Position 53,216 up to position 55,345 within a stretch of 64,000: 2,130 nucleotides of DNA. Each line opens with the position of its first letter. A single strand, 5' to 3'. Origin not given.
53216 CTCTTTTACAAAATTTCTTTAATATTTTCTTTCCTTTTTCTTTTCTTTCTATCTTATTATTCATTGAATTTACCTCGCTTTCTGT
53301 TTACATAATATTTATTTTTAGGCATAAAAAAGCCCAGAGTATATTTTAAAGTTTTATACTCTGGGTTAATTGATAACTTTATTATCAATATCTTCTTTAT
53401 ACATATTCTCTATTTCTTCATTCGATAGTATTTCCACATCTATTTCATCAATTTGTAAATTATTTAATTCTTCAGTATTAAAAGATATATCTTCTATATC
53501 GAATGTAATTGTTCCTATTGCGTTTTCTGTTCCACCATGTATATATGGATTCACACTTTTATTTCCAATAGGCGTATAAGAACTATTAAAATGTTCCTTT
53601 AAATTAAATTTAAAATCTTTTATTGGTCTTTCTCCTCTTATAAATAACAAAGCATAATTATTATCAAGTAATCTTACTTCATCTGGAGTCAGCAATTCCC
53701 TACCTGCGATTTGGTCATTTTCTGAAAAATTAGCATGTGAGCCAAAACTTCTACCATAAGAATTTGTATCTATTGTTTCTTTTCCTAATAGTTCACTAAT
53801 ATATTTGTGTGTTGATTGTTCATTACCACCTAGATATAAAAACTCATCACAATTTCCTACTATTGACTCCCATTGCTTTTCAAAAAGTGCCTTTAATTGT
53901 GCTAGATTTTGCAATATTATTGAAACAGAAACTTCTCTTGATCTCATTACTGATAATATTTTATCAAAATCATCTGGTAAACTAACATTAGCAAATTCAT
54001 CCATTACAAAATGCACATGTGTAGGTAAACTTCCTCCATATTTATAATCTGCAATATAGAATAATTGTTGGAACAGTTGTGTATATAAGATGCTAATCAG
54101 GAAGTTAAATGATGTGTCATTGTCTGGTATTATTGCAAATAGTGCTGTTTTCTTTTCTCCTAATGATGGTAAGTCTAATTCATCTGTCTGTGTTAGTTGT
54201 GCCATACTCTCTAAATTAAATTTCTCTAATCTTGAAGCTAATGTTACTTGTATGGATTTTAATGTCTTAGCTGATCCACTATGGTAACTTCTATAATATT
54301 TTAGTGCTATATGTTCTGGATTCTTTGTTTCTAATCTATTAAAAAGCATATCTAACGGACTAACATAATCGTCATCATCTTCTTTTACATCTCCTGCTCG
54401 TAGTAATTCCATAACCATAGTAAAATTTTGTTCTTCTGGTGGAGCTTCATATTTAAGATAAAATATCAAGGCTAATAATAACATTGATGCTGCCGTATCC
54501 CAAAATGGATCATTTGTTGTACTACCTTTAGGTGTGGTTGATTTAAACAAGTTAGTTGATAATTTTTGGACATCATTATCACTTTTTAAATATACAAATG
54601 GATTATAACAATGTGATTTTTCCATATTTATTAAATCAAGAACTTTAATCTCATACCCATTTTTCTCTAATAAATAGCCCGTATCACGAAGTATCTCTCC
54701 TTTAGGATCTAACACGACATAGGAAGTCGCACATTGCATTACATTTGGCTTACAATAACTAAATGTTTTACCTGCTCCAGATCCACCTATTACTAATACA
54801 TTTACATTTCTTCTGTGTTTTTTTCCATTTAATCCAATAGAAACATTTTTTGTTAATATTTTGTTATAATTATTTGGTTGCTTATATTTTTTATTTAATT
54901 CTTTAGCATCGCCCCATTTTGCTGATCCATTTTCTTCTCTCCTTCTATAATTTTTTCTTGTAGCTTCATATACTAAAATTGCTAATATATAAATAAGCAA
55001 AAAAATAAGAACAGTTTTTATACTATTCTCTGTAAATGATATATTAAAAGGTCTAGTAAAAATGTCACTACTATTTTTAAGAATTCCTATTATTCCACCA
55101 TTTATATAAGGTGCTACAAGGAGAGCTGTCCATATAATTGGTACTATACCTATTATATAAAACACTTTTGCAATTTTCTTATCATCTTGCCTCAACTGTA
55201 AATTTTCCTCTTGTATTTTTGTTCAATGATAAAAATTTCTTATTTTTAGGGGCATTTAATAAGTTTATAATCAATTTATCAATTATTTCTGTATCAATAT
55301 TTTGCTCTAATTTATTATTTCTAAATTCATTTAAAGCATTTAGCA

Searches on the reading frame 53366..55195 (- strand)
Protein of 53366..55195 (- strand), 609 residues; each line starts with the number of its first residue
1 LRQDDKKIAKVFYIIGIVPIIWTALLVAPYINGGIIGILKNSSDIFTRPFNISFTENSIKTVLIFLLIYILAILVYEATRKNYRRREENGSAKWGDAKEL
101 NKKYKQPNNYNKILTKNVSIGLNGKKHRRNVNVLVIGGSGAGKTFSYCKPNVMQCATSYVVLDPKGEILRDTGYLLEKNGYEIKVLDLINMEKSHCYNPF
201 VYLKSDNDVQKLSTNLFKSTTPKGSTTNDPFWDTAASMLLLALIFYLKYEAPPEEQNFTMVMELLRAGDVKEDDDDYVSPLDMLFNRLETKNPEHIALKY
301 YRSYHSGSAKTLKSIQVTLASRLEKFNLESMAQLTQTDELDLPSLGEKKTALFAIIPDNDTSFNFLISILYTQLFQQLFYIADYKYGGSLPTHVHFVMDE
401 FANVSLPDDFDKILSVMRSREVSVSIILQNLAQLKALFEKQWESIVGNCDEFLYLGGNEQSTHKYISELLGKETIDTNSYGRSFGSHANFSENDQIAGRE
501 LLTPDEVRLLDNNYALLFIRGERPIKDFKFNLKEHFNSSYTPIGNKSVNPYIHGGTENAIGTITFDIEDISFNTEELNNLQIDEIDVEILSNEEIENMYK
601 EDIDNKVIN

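Call 104: search_protein_families(library=phrogs, proteins=[window:53366-55195:-])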
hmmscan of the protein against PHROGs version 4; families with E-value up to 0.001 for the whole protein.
window:53366-55195:- (609 aa): 1 family
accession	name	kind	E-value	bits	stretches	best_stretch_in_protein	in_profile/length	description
phrog_2666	-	head and packaging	0.0003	20.6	0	125-171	316-364/555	terminase large subunit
